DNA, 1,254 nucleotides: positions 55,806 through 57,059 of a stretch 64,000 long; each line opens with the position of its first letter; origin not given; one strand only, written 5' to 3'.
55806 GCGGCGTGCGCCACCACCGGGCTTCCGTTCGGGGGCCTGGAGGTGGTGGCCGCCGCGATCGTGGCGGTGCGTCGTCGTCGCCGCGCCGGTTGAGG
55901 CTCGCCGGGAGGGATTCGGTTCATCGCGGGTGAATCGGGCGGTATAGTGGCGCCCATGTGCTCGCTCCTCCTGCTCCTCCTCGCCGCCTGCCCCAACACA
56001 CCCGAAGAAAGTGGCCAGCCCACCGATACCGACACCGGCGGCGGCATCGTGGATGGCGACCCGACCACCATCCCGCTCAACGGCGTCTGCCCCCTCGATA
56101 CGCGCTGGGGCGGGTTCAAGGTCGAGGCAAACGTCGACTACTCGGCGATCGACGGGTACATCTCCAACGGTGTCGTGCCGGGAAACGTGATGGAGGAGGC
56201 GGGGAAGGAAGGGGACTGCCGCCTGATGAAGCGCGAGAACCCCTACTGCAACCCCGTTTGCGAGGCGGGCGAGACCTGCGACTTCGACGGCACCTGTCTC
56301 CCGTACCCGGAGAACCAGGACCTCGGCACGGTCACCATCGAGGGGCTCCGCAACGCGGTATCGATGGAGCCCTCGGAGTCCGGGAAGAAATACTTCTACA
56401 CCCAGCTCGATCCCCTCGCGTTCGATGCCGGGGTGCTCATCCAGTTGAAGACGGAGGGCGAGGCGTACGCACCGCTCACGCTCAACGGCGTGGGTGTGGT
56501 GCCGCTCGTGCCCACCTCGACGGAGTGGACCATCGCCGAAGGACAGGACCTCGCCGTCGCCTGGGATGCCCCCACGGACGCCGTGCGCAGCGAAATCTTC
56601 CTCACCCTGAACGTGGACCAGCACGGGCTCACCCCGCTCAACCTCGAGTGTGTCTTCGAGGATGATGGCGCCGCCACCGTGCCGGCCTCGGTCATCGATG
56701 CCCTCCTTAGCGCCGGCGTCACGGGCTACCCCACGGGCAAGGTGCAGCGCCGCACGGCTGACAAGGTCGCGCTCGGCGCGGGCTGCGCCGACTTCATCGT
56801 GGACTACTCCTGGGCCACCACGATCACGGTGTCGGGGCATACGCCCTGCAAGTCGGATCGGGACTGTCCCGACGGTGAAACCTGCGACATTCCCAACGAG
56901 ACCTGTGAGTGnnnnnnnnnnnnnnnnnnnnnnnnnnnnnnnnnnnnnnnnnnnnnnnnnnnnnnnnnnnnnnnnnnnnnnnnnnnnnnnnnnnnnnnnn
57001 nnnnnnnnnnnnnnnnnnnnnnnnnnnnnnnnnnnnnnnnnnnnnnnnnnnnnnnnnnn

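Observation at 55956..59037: Three further translationally coupled genes behind the T2SS: a candidate cargo/accessory cassette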

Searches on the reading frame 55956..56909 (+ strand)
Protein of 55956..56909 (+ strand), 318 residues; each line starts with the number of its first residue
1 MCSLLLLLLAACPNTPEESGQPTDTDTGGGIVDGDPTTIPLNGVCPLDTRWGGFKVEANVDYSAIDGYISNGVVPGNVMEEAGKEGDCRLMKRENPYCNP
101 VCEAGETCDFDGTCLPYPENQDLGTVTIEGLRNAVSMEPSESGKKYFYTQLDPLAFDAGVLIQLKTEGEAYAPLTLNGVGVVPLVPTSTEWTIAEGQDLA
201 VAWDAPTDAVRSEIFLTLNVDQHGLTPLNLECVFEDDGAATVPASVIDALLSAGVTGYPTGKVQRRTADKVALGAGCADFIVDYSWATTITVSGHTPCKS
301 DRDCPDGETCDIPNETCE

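Call 8: search_protein_families(library=pfam, proteins=[window:55956-56909:+], max_evalue=0.1)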
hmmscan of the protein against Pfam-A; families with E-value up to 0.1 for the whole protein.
window:55956-56909:+ (318 aa): 0 families

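Call 9: search_protein_families(library=ncbifam, proteins=[window:55956-56909:+], max_evalue=0.1)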
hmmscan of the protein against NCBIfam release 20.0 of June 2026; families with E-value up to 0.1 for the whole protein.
window:55956-56909:+ (318 aa): 1 family
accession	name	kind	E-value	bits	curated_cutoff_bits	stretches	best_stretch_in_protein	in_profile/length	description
TIGR04201.1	Myxo_Cys_RPT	repeat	0.0021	18.1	25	1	297-311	4-18/22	Cys-rich repeat-containing protein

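Call 17: find_homologous_proteins(query=window:55956-56909:+)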
Query window:55956-56909:+ (318 aa): 152 proteins with E <= 0.001 among 4365 candidates; the best 120 are listed.
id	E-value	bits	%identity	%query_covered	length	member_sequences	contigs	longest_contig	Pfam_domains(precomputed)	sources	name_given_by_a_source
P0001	2.4e-207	706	96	100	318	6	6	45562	-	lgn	-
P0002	7.0e-179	612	82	100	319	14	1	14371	-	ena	-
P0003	1.8e-170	584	78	100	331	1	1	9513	-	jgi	jgi:hypothetical protein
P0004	1.6e-166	571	75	99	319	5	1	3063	-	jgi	jgi:hypothetical protein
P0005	2.1e-131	456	63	96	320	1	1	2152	-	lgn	-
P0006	3.3e-128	445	62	99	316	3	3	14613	-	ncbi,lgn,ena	-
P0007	9.4e-127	441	62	99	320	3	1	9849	-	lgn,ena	-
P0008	1.6e-123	430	60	100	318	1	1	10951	-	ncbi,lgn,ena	-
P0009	6.0e-122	425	60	99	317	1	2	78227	-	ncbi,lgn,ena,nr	ncbi:MAG: hypothetical protein EXR71_11805 [Myxococcales bacterium]|nr:hypothetical protein [Myxococ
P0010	6.1e-122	425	58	97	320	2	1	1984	-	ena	-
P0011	7.7e-122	425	60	100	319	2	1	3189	-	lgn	-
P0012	8.8e-122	424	59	99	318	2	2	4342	-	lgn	-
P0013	2.1e-121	423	59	100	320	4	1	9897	-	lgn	-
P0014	4.5e-121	422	59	100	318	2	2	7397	-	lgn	-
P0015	1.2e-119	417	58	97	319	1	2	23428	-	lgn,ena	-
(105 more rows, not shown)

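Call 22: find_related_loci(query=A2, collection=genome_contigs, flank=10000)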
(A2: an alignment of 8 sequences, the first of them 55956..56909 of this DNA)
Query A2 (318 aa) in genome_contigs; peptide patterns used: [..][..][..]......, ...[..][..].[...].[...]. (x = any residue, [..] = any of these).
130 stretches matched a pattern; 76 encode a relative of the query (tblastn E <= 1e-3); 75 distinct loci.
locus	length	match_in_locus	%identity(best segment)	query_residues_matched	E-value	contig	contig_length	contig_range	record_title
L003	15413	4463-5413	70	1-318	2e-153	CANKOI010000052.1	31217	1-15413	MAG: Deltaproteobacteria bacterium isolate TH-Jun18-130 genome assembly, contig: TH-Jun18-C2763, whole genome shotgun se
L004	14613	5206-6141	62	4-318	5e-130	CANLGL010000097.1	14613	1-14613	MAG: Deltaproteobacteria bacterium isolate TH-Jun18-28 genome assembly, contig: TH-Jun18-C8918, whole genome shotgun seq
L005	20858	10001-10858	65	33-318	3e-125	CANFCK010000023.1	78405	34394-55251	MAG: Deltaproteobacteria bacterium isolate CH-Jul18-23 genome assembly, contig: CH-Jul18-C335, whole genome shotgun sequ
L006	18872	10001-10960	58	1-318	1e-124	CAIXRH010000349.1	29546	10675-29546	MAG: uncultured proteobacterium isolate LJ-7-9m_bin-1278 genome assembly, contig: bin-1278:349/362, whole genome shotgun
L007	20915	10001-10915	60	15-318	5e-120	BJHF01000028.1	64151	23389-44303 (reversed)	Deltaproteobacteria bacterium LBMAG_Deltaproteobacteria_hypo.bin1 DNA, sequence028, whole genome shotgun sequence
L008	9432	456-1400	53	2-318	6e-108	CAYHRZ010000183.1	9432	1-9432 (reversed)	MAG TPA_asm: uncultured Klebsiella sp. isolate ERP119705_co14_221 genome assembly, contig: NODE_10659_length_9432_cov_4.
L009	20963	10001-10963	53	3-317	1e-102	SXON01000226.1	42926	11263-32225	MAG: Proteobacteria bacterium isolate F1-120-MAGs226 F1-120__c833571, whole genome shotgun sequence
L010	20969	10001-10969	52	4-318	5e-99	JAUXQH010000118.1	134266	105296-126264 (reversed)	MAG: Pseudomonadota bacterium isolate C12_concoct.bin.32 C12_k141_247338, whole genome shotgun sequence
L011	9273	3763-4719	50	4-317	1e-98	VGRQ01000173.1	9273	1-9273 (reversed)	MAG: Deltaproteobacteria bacterium isolate M_DeepCast_65m_m2_104 M_DeepCast_65m_m2_104_Ga0194120_10013680, whole genome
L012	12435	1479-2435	51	4-317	4e-97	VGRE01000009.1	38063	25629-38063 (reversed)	MAG: Deltaproteobacteria bacterium isolate K_Offshore_120m_m2_200 K_Offshore_120m_m2_200_Ga0194131_10001647, whole genom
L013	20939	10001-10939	49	1-318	1e-94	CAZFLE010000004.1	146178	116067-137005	MAG TPA_asm: uncultured Enterobacterales bacterium isolate binchicken_co46_73 genome assembly, contig: NODE_131_length_1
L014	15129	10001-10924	48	4-317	2e-93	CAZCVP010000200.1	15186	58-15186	MAG TPA_asm: uncultured Enterobacterales bacterium isolate SRP077602_co7_381 genome assembly, contig: NODE_18821_length_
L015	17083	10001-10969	47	4-318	1e-90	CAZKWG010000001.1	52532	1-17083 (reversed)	MAG TPA_asm: uncultured Enterobacterales bacterium isolate SRP287051_co1_191 genome assembly, contig: NODE_1219_length_5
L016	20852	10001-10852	50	35-318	4e-90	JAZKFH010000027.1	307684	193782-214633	MAG: Myxococcota bacterium isolate DC_HB_02_SPN181219-bin069 DCHB02SPN_B069_0_000000000027, whole genome shotgun sequenc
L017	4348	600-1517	47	4-318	3e-90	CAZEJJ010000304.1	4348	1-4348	MAG TPA_asm: uncultured Enterobacterales bacterium isolate binchicken_co141_421 genome assembly, contig: NODE_65440_leng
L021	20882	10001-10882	48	33-318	1e-86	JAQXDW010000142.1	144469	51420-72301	MAG: Myxococcota bacterium isolate cluster4_bin.77 k119_573780, whole genome shotgun sequence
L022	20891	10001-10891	48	24-318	8e-87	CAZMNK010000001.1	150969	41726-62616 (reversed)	MAG TPA_asm: uncultured Enterobacterales bacterium isolate SRP308112_co1_330 genome assembly, contig: NODE_32_length_150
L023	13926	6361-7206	49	33-312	4e-87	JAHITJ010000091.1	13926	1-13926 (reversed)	MAG: Myxococcota bacterium isolate MM_PC_MetaG.mb.210 MM_PC_MetaG.mb.210_k141_629210, whole genome shotgun sequence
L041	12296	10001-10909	42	4-311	8e-76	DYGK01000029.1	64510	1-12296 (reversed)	MAG TPA_asm: Haliangium ochraceum isolate BE2012_68_85 Afr_mines_BE2012_260_length_64510_cov_34_012303, whole genome sho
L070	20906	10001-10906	48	4-318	3e-92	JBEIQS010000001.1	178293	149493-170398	MAG: Alphaproteobacteria bacterium isolate Sample-107-S7-bin-184 Sample_107_S7-bin_184-k141_2179307, whole genome shotgu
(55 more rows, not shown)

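Call 30: search_protein_families(library=pfam, proteins=[L070:8037-9998:+, L022:10901-12505:-, L022:12567-13655:+, L023:2455-3948:-, L041:1246-4071:-, L009:13062-15515:+, L021:10876-11925:+, L009:9180-9953:-], max_evalue=0.01)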
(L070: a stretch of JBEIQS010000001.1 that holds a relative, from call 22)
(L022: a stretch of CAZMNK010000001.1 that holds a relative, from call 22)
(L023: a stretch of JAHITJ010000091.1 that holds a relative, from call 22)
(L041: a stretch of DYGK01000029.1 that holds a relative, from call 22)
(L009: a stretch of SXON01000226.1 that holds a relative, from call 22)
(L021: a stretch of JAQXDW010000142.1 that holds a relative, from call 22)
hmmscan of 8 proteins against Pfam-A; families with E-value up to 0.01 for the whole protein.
L070:8037-9998:+ (654 aa): 1 family
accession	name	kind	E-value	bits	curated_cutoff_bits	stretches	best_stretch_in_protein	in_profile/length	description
PF01326.24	PPDK_N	-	6.6e-20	72.1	27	1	355-539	3-190/328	Pyruvate phosphate dikinase, AMP/ATP-binding domain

L022:10901-12505:- (535 aa): 7 families
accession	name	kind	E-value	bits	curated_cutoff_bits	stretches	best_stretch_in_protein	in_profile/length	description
PF22544.2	HYDIN_VesB_CFA65-like_Ig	-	7e-14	52.3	25.5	2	49-133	6-89/100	HYDIN/CFA65/VesB-like, Ig-like domain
PF15780.11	ASH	-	7.2e-14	52.2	27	2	49-122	11-83/98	Abnormal spindle-like microcephaly-assoc'd, ASPM-SPD-2-Hydin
PF22073.2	Cep192_D4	-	1.9e-10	41.3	35.5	1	152-241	4-95/112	Cep192 domain 4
PF07610.17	DUF1573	-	1.1e-06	29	26.1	1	153-246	2-89/98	Protein of unknown function (DUF1573)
PF12371.14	TMEM131_like_N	-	8e-05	23.2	28.8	1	48-127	3-82/84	Transmembrane protein 131-like N-terminal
PF22067.2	Cep192_D3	-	0.0014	19.1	27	0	165-231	14-75/99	Cep192 domain 3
PF07705.17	CARDB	-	0.0033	18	22.7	0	61-120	18-76/101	CARDB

L022:12567-13655:+ (363 aa): 2 families
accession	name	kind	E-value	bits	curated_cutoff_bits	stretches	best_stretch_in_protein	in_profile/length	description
PF13229.12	Beta_helix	-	1.9e-13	50.8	25.9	1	147-302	19-157/158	Right handed beta helix region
PF02415.23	Chlam_PMP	-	2.5e-08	33.7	20.6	0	296-311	2-18/19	Chlamydia polymorphic membrane protein (Chlamydia_PMP) repeat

L023:2455-3948:- (498 aa): 1 family
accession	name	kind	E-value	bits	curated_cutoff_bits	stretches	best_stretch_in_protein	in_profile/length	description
PF05157.20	MshEN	-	3.5e-06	27.3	23.1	1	154-225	13-85/90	MshEN domain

L041:1246-4071:- (942 aa): 3 families
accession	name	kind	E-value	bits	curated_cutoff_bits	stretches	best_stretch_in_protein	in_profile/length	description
PF01979.26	Amidohydro_1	-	3e-10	40.3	25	1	361-523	159-321/345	Amidohydrolase family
PF02412.23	TSP_3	-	4.9e-09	36.2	25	2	631-651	14-34/36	Thrombospondin type 3 repeat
PF07969.17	Amidohydro_3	-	3e-07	30.7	29.7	1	398-546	309-470/472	Amidohydrolase family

L009:13062-15515:+ (818 aa): 2 families
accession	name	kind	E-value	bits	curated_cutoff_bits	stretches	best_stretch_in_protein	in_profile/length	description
PF25275.1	Golvesin_C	-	1.1e-12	48.6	31.6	1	140-230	37-130/132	Golvesin C-terminal domain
PF01520.23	Amidase_3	-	1.2e-10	42.1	27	1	294-411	68-173/174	N-acetylmuramoyl-L-alanine amidase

L021:10876-11925:+ (350 aa): 6 families
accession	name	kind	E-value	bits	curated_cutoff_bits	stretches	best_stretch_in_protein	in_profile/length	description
PF08450.18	SGL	-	2.2e-17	63.9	26.3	1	176-290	99-213/246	SMP-30/Gluconolactonase/LRE-like region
PF03088.22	Str_synth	-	3.2e-06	27.6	25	1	187-231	32-76/89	Strictosidine synthase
PF07676.18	PD40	-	0.00011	22.5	20.9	1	218-231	15-28/38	WD40-like Beta Propeller Repeat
PF13360.13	PQQ_2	-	0.00048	20.3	27.6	1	151-251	2-101/233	Outer membrane protein assembly factor BamB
PF01436.27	NHL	-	0.0005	20.4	20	0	171-187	2-18/28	NHL repeat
PF01731.26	Arylesterase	-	0.00054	20.5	21.3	0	203-240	45-82/86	Arylesterase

L009:9180-9953:- (258 aa): 1 family
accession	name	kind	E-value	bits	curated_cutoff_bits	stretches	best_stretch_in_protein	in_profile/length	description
PF11617.13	Cu-binding_MopE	-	2.1e-11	44.3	27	1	102-131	1-30/30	Putative metal-binding motif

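Call 40: predict_structure(alignment_id=A1)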
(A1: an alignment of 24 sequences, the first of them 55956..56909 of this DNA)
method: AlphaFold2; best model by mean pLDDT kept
length: 318 residues; sequences in the alignment: 24
mean_pLDDT: 86.7   pTM: 0.82
mean pLDDT of the five models: 86.7, 85.7, 85.1, 84.5, 83.8
residues with pLDDT >= 90: 206; 70-90: 71; 50-70: 22; < 50: 19
segments of 3 or more residues with pLDDT < 50: 1-6, 10-21
pLDDT, mean of each block of 10 residues (from residue 1): 47 40 57 85 90 94 93 66 95 80 84 82 93 92 84 92 94 95 94 97 87 95 82 96 97 93 97 93 96 96 97 94
secondary structure, 60 per line:
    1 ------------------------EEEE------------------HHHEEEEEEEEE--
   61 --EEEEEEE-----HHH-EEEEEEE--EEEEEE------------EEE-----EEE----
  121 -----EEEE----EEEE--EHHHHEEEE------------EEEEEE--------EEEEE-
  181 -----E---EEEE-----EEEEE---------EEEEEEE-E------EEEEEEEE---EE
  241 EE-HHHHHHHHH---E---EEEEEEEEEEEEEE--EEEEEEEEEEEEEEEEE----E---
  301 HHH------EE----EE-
elements in order: E25-28 E50-58 E63-69 E79-85 E88-93 E106-108 E114-116 E126-129 E134-137 H141-144 E145-148 E161-166 E175-179 E190-193 E199-203 E213-219 E228-235 E239-242 H244-252 E260-273 E276-292

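Call 42: fold_search(model_id=the predicted structure, library=pdb)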
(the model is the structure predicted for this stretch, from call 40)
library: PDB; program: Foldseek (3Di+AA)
matches with E <= 10: 1117; with E <= 0.001: 17
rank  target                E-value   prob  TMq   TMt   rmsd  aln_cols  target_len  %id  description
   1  6xay_C                1.2e-04  0.99  0.21  0.24  17.4       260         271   13  Structure of a fragment of human fibronectin containing the 10th, 11th and 12th type III domains (released 2021-06-09)
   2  5e53_D                1.4e-04  0.90  0.18  0.19  20.3       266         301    8  Crystal structure of chicken CNTN1 FN1-FN3 domains (released 2016-08-31)
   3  4lxo_A                2.2e-04  0.96  0.18  0.27  16.9       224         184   14  Crystal structure of 9,10Fn3-elegantin chimera (released 2014-08-06)
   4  5myb_A                2.3e-04  0.96  0.19  0.27  16.3       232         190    9  Homodimerization of Tie2 Fibronectin-like domains 2 and 3 in space group P21 (released 2017-04-26)
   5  6ikm_a                2.6e-04  0.90  0.21  0.27  15.8       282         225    9  Crystal structure of SpuE-Spermidine in complex with ScFv5 (released 2019-12-25)
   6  5n47_D                3.0e-04  0.90  0.21  0.24  25.8       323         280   12  Structure of Anticalin N7E in complex with the three-domain fragment Fn7B8 of human oncofetal fibronectin (released 2018-02-14)
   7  6xax_A                3.2e-04  0.95  0.21  0.24  26.7       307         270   10  Structure of a fragment of human fibronectin containing the 11th type III domain, extra domain A, and the 12th type II (released 2021-06-09)
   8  5n47_B                3.9e-04  0.99  0.22  0.33  12.7       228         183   10  Structure of Anticalin N7E in complex with the three-domain fragment Fn7B8 of human oncofetal fibronectin (released 2018-02-14)
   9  6xax_B                3.9e-04  0.97  0.20  0.23  19.7       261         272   12  Structure of a fragment of human fibronectin containing the 11th type III domain, extra domain A, and the 12th type II (released 2021-06-09)
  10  5gni_B                3.9e-04  0.92  0.19  0.27  19.7       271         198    9  The crystal structure of PECAM-1 IgL1-2 trans-homophilic dimer (released 2016-12-21)
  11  5e52                  3.9e-04  0.66  0.16  0.16  18.4       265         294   11  Crystal structure of human CNTN5 FN1-FN3 domains (released 2016-08-31)
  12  8wrz_L                4.1e-04  0.77  0.19  0.24  17.0       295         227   10  Cry-EM structure of cannabinoid receptor-beta-arrestin-1 complex (released 2024-02-28)
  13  7dm0_A                4.5e-04  0.91  0.17  0.27  14.6       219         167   12  Biofilm associated protein - C region (released 2021-12-15)
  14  5gni_A                4.8e-04  0.82  0.18  0.26  19.6       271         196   10  The crystal structure of PECAM-1 IgL1-2 trans-homophilic dimer (released 2016-12-21)
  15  8vjh_A                5.9e-04  0.66  0.18  0.10  18.5       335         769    8  Cryo-EM of tail-tip of bacteriophage Chi (released 2024-10-02)
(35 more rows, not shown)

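Call 48: search_solved_structures(query=A1, max_evalue=1)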
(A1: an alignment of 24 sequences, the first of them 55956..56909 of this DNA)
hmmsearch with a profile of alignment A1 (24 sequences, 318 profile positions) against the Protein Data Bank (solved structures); distinct sequences matched with E-value up to 1: 3.
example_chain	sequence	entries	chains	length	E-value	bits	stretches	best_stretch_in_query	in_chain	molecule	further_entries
3fyf_A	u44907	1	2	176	0.49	12.5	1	122-168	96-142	PROTEIN BVU-3222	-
8wu7_A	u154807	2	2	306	0.58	12.2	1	226-298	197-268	Isoprenyl transferase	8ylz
2rfl_A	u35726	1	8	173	0.61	12.1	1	140-270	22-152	Putative phosphohistidine phosphatase SixA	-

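Call 53: search_protein_families(library=ncbifam, proteins=[L070:8037-9998:+], max_evalue=1)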
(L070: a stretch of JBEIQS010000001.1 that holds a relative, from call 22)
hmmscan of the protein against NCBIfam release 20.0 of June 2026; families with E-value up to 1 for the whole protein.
L070:8037-9998:+ (654 aa): 12 families
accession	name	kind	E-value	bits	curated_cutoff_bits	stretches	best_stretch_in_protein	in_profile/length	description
NF005057.0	PRK06464.1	equivalog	2.5e-16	58.9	598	1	350-526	15-196/798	phosphoenolpyruvate synthase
TIGR01418.1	PEP_synth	equivalog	5.7e-14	51.4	739.75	1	349-533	9-198/784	pyruvate, water dikinase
NF004881.0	PRK06241.2-2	equivalog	1.1e-13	50.4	883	1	348-533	11-190/898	phosphoenolpyruvate synthase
NF004877.0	PRK06241.1-2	subfamily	7.9e-11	41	866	1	352-518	15-180/869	phosphoenolpyruvate synthase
NF041857.1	RIF_Ptrans_rph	equivalog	1.6e-10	40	999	1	345-520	6-180/864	rifamycin-inactivating phosphotransferase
NF052632.1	undecylprod_RedH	equivalog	1.2e-09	36.8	1350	1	345-504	6-148/880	undecylprodigiosin ligase RedH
NF004878.0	PRK06241.1-3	subfamily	1.3e-08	33.5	945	1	351-517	14-178/891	phosphoenolpyruvate synthase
NF052631.1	prodigiosin_PigC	equivalog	5.6e-07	27.8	1300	1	355-501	15-144/883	prodigiosin ligase PigC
NF000283.1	RPH_KJ151292.1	equivalog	4.8e-06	25.1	1700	1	353-518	17-181/865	rifamycin-inactivating phosphotransferase Rph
NF004880.0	PRK06241.2-1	equivalog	0.00024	19.2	972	1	420-521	76-176/837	phosphoenolpyruvate synthase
NF004879.0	PRK06241.1-4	equivalog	0.00089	17.5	976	1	352-517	15-179/868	phosphoenolpyruvate synthase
NF004508.0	PRK05849.1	equivalog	0.035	12.1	501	1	438-494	48-105/789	hypothetical protein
